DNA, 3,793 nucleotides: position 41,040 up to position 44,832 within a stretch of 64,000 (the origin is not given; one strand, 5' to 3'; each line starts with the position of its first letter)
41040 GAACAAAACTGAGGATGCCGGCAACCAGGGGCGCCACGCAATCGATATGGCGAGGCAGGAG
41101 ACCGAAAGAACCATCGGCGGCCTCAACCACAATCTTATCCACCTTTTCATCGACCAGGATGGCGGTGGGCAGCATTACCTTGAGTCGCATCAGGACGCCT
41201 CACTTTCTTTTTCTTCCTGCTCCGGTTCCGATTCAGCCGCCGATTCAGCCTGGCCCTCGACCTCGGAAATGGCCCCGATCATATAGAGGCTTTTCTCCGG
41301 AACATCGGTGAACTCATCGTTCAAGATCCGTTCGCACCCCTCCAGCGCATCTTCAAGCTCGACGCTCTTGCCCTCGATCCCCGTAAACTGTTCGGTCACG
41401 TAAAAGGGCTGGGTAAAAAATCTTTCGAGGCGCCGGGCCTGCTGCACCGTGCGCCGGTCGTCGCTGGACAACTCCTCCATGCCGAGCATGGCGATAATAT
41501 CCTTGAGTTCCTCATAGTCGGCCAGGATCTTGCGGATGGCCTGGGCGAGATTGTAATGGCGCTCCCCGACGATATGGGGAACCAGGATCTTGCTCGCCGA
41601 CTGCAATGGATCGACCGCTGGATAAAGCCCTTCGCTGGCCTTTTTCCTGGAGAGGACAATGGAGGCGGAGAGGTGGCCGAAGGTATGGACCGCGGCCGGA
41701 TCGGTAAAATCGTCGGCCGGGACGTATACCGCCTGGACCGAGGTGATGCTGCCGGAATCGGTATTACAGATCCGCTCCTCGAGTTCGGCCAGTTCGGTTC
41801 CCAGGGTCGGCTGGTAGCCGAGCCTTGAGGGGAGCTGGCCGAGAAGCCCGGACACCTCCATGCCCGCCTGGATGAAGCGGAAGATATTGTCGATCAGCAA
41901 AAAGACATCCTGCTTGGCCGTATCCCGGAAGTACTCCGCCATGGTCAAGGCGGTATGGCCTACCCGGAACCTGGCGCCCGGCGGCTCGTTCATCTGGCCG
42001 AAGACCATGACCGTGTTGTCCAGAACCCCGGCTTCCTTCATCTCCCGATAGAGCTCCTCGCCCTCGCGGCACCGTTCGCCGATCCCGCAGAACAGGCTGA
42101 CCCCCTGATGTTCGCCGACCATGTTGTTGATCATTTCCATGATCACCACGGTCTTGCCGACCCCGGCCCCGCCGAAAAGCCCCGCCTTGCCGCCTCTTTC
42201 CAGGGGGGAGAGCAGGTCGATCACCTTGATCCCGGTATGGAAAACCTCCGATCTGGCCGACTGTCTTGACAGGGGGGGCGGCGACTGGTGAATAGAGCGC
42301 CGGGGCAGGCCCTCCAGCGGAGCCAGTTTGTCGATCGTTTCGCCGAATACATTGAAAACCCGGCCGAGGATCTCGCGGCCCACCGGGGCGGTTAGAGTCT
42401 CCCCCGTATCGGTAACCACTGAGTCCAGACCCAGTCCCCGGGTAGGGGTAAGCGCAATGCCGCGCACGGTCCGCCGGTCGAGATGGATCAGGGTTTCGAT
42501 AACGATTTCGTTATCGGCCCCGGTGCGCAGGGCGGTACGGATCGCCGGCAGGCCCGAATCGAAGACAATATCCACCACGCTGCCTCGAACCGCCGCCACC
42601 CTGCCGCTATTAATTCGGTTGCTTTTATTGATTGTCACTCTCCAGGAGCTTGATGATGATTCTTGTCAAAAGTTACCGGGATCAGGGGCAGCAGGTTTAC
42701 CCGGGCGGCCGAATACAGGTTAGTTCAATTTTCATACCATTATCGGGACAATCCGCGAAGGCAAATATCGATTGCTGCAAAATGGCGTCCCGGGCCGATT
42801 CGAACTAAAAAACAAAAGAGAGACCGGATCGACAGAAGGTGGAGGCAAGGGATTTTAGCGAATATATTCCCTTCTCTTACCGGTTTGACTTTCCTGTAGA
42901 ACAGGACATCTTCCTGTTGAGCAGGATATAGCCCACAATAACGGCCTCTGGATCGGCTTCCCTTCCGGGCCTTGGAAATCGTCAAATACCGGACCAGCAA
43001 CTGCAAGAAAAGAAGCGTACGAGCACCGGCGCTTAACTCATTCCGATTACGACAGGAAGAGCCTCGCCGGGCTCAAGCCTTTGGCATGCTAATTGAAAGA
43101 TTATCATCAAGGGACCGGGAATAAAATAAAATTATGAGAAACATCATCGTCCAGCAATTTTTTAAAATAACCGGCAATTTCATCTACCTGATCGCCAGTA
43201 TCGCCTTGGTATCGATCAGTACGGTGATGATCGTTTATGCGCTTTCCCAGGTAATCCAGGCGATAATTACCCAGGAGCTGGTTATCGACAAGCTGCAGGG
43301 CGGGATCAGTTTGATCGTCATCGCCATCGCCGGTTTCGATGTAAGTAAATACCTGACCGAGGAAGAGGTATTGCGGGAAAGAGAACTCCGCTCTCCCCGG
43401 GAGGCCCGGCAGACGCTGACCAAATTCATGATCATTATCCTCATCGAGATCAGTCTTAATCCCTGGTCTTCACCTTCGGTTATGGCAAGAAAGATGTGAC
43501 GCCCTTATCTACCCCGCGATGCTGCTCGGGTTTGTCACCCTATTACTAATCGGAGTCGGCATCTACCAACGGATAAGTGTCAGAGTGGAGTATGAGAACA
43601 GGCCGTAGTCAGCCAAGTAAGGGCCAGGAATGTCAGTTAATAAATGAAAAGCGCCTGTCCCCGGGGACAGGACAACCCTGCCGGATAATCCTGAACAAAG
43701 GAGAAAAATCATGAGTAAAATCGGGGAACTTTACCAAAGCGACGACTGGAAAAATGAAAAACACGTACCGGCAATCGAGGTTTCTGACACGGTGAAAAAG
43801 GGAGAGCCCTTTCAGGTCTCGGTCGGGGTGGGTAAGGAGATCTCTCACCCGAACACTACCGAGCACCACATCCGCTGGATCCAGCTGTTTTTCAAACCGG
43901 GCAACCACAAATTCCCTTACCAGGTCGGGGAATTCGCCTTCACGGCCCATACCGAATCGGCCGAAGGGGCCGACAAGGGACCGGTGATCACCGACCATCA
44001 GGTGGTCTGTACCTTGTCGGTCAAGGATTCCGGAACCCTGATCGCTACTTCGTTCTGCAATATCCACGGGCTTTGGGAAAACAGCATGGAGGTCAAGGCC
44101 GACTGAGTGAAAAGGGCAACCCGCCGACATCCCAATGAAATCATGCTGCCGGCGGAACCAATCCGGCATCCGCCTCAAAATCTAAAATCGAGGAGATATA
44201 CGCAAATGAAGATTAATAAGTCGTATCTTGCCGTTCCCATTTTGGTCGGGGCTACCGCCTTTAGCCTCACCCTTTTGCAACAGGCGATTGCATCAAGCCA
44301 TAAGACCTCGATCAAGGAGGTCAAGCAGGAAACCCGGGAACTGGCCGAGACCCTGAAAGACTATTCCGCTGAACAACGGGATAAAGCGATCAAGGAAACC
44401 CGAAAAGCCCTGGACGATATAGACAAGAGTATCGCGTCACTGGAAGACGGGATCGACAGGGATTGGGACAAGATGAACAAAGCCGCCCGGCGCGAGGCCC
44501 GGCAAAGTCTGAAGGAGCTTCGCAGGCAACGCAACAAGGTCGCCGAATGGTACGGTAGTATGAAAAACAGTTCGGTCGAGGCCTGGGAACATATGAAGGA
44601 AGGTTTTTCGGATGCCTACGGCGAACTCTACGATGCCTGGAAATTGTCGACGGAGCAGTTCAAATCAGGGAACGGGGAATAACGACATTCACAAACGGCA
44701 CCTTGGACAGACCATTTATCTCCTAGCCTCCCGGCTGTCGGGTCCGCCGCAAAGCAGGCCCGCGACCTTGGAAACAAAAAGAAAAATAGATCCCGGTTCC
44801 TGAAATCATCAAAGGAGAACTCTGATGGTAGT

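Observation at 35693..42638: Complete N-type ATPase operon (atpD-C-Q-R-B-E-F-A-G order), not a housekeeping F1Fo operon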

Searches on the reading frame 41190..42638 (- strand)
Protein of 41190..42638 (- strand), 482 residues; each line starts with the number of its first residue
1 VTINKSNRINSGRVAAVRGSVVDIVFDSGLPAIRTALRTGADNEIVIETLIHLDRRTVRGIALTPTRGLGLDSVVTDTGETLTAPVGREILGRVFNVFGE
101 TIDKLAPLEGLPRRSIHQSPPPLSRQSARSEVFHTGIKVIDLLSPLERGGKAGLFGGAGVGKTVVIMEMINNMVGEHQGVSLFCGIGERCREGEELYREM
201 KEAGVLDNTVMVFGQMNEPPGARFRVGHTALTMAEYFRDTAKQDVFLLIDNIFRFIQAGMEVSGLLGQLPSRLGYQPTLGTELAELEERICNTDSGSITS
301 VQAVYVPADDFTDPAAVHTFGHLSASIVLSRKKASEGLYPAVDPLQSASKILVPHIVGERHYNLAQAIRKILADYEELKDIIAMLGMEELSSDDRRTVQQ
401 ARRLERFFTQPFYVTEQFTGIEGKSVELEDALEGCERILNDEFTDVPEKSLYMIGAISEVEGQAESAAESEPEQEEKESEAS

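Call 3: search_protein_families(library=pfam, proteins=[window:41190-42638:-], max_evalue=0.01)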
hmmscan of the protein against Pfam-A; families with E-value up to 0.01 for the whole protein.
window:41190-42638:- (482 aa): 3 families
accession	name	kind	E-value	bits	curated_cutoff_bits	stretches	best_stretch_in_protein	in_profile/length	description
PF00006.31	ATP-synt_ab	-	2.1e-72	243.7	29.5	1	136-349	1-213/213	ATP synthase alpha/beta family, nucleotide-binding domain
PF22919.1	ATP-synt_VA_C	-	1.3e-13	51.3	24.7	1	355-430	6-83/101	C-terminal domain of V and A type ATP synthase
PF02874.29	ATP-synt_ab_N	-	2.7e-08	34.6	20.9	1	15-79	2-69/69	ATP synthase alpha/beta family, beta-barrel domain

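Call 4: search_protein_families(library=ncbifam, proteins=[window:41190-42638:-], max_evalue=0.01)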
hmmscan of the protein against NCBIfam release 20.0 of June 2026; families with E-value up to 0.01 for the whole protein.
window:41190-42638:- (482 aa): 35 families (the best 25 are shown)
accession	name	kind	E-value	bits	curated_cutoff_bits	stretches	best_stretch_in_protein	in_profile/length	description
TIGR03305.1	alt_F1F0_F1_bet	exception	4.4e-249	826.6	752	1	12-459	1-448/449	alternate F1F0 ATPase, F1 subunit beta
TIGR01039.1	atpD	equivalog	7.5e-190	631.6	462.85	1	11-465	2-460/462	F0F1 ATP synthase subunit beta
NF045858.1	glide_MMOB1670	exception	2.3e-141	472.8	850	1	12-476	230-702/705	MMOB1670 family gliding motility ATPase complex subunit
NF045934.1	MSC_0618_beta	exception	3.8e-124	414.9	570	1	13-460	2-450/451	MSC_0618 family F1-like ATPase beta subunit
TIGR01026.1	fliI_yscN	subfamily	6.2e-69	232.8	379.5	1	10-418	23-428/440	FliI/YscN family ATPase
TIGR02546.1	III_secr_ATP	equivalog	2.2e-67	227.6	604.75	1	11-413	6-406/423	type III secretion system ATPase SctN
TIGR03496.1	FliI_clade1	equivalog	3.3e-66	223.8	619.1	1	41-412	29-398/414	flagellar protein export ATPase FliI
TIGR03498.1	FliI_clade3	equivalog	6e-64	216.2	587.45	1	12-410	1-399/418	flagellar protein export ATPase FliI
TIGR03497.1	FliI_clade2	equivalog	3.4e-62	210.7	629.8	1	41-410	30-394/413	flagellar protein export ATPase FliI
NF005391.0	PRK06936.1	equivalog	3.4e-57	194.2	657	1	11-410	24-419/439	type III secretion system ATPase SctN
NF006012.0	PRK08149.1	equivalog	1.2e-54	186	594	1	62-418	63-419/431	type III secretion system ATPase SctN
NF005295.0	PRK06820.1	equivalog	8.3e-54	183.2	690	1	51-396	66-403/440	EscN/YscN/HrcN family type III secretion system ATPase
NF006575.0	PRK09099.1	subfamily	6.1e-51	173.5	706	1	71-421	87-430/443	type III secretion system ATPase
NF006290.1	PRK08472.1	equivalog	1.4e-49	169.1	644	1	79-413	87-417/433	flagellar protein export ATPase FliI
NF003235.0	PRK04196.1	subfamily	5.2e-47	160.6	349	1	64-410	59-415/462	V-type ATP synthase subunit B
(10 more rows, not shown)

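Call 15: find_related_loci(query=window:41190-42638:-, collection=genome_contigs, flank=10000)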
Query window:41190-42638:- (482 aa) in genome_contigs; peptide patterns used: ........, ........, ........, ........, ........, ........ (x = any residue, [..] = any of these).
598 stretches matched a pattern (row limit reached: there are more); 534 encode a relative of the query (tblastn E <= 1e-3); the best 80 are kept; 80 distinct loci.
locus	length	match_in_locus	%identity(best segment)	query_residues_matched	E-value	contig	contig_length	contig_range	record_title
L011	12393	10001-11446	98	1-482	0e+0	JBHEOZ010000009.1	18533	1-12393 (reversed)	MAG: Desulfurivibrionaceae bacterium isolate S6_bin.58.strict S6_NODE_9, whole genome shotgun sequence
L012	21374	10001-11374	76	6-463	0e+0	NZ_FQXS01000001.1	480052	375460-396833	Desulfofustis glycolicus DSM 9705, whole genome shotgun sequence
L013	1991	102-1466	76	5-459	0e+0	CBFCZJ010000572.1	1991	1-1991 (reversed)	MAG TPA_asm: uncultured Desulfobacterales bacterium isolate SRR6194934_metabat2_34 genome assembly, contig: ERZ781394.33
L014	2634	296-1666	75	5-461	0e+0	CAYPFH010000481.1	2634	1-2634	MAG TPA_asm: uncultured Desulfobacterales bacterium isolate SRP141376_co4_188 genome assembly, contig: NODE_66730_length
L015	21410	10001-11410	73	4-473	0e+0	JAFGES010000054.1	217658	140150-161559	MAG: Desulfobacterales bacterium isolate Zod_Metabat.1250 k87_5651460, whole genome shotgun sequence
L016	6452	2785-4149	75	5-459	0e+0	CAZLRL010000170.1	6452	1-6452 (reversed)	MAG TPA_asm: uncultured Desulfobacterales bacterium isolate SRP141376_co1_66 genome assembly, contig: NODE_20121_length_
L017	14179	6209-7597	75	7-469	0e+0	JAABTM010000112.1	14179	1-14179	MAG: Desulfobacteraceae bacterium isolate S23.Bin075 Scaffold_3119, whole genome shotgun sequence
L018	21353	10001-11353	74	10-459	0e+0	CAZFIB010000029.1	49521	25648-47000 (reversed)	MAG TPA_asm: uncultured Thermodesulfobacteriota bacterium isolate SRP141376_co4_291 genome assembly, contig: NODE_1258_l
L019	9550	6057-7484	71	4-479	0e+0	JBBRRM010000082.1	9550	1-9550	MAG: Nitrospirales bacterium isolate Ls1-N1 Co_metawrap_525_K_24821775_L_9550_cov_8.0000, whole genome shotgun sequence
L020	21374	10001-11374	76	4-461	0e+0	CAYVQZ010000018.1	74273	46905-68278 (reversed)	MAG TPA_asm: uncultured bacterium isolate binchicken_co17_451 genome assembly, contig: NODE_1093_length_74273_cov_25.974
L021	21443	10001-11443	69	4-480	0e+0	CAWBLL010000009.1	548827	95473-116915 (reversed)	MAG: uncultured Bacteroidales bacterium isolate MFD02416.bin.1.315 genome assembly, contig: contig_16631, whole genome s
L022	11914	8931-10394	68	4-482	0e+0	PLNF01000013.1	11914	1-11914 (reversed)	MAG: Bacteroidales bacterium isolate fen_976 73.20120800_E2D.36_contig_4529, whole genome shotgun sequence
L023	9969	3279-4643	74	7-461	0e+0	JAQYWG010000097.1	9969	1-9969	MAG: Thermodesulfobacteriota bacterium isolate Hel238_bin70strict NODE_97_length_9969_cov_5.488981, whole genome shotgun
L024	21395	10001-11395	72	1-461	0e+0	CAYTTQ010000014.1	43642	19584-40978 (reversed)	MAG TPA_asm: uncultured Desulfobacterales bacterium isolate binchicken_co17_432 genome assembly, contig: NODE_2595_lengt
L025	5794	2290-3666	72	8-466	0e+0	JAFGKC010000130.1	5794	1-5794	MAG: Syntrophaceae bacterium isolate Zod_Metabat.309 k87_8072354, whole genome shotgun sequence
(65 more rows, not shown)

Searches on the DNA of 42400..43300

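Call 32: search_rna_families(source=window, start=42400, end=43300, threshold=evalue, max_evalue=5)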
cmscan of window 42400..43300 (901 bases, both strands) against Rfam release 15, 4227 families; matches with E-value up to 5: 3.
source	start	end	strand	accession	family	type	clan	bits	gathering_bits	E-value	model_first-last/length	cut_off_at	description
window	43105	43154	-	RF01505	Afu_264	Gene; snRNA; snoRNA; CD-box;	-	15.7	40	2.9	1-103/103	no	A. fumigatus snoRNA Afu_264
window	42944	43020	-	RF02974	Fibro-purF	Cis-reg;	-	15.2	60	1.6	1-75/75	no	Fibro-purF RNA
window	42410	42515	-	RF02237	asX3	Gene; sRNA;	-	13.6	40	4.1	1-182/182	no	Xanthomonas sRNA asX3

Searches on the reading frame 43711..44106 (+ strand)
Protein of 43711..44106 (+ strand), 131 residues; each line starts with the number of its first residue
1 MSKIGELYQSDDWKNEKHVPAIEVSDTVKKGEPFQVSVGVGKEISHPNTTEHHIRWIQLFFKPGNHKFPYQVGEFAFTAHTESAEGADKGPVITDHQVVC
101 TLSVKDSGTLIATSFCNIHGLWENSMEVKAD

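Call 11: search_protein_families(library=pfam, proteins=[window:43711-44106:+], max_evalue=0.001)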
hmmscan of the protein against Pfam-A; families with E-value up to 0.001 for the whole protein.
window:43711-44106:+ (131 aa): 1 family
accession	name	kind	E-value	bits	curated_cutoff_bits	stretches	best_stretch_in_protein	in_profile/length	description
PF01880.24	Desulfoferrodox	-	1.5e-33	115.7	22.2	1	11-124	2-97/98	Desulfoferrodoxin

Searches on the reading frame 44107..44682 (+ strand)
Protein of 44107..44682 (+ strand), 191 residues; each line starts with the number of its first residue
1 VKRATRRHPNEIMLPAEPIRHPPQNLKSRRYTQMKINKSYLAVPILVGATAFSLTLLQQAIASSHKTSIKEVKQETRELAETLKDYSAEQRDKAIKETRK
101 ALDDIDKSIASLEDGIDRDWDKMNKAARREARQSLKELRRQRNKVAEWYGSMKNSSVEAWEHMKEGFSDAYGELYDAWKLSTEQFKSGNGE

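Call 11: search_protein_families(library=pfam, proteins=[window:44107-44682:+], max_evalue=0.001)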
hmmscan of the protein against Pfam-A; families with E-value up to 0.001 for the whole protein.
window:44107-44682:+ (191 aa): 2 families
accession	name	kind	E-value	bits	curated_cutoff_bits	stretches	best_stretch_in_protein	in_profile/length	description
PF06160.17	EzrA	-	0.0007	18.5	39.6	1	47-169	55-179/557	Septation ring formation regulator, EzrA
PF05008.21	V-SNARE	-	0.00079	20.3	25.9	0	65-145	8-84/92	Vesicle transport v-SNARE protein N-terminus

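Call 20: search_protein_families(library=ncbifam, proteins=[window:44107-44682:+], max_evalue=0.001)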
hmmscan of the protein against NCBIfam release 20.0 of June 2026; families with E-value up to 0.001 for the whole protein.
window:44107-44682:+ (191 aa): 1 family
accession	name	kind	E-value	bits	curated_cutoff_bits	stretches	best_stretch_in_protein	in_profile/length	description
NF052504.1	sll1863_fam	domain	2.9e-09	37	35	1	90-186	1-93/93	sll1863 family stress response protein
